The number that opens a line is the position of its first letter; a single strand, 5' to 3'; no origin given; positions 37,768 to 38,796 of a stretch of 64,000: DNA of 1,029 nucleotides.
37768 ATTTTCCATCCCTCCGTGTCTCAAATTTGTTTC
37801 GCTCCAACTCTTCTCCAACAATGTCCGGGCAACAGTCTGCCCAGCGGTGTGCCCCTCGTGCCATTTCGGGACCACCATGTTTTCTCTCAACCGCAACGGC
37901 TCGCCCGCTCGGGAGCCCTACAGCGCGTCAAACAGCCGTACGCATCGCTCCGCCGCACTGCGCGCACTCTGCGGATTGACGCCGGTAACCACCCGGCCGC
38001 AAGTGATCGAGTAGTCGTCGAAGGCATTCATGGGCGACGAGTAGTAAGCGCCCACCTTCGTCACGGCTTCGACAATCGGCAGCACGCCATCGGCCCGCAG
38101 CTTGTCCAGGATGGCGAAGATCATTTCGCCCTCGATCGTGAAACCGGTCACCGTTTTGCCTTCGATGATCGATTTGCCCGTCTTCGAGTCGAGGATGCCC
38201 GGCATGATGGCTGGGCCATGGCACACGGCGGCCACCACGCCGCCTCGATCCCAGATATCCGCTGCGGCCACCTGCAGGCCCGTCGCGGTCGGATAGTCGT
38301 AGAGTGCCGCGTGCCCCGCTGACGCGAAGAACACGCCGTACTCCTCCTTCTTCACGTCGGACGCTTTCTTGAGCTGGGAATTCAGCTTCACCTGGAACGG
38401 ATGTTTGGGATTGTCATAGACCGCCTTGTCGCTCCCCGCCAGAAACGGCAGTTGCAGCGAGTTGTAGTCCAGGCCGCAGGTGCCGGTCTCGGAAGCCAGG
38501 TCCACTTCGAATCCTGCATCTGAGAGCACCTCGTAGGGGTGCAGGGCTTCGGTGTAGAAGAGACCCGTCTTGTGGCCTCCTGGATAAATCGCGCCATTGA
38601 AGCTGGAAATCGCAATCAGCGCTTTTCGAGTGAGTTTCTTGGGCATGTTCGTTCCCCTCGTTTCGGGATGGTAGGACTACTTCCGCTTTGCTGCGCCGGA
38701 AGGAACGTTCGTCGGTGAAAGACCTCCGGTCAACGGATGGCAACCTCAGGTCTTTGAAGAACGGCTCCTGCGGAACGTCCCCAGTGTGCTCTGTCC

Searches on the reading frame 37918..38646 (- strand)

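Call 56: search_protein_families(library=pfam, proteins=[window:37918-38646:-], max_evalue=0.001)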
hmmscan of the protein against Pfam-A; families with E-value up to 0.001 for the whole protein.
window:37918-38646:- (242 aa): 1 family
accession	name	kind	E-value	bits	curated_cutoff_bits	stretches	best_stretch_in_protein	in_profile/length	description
PF01965.30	DJ-1_PfpI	-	2.9e-06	27.7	26.6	1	32-148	14-107/165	DJ-1/PfpI family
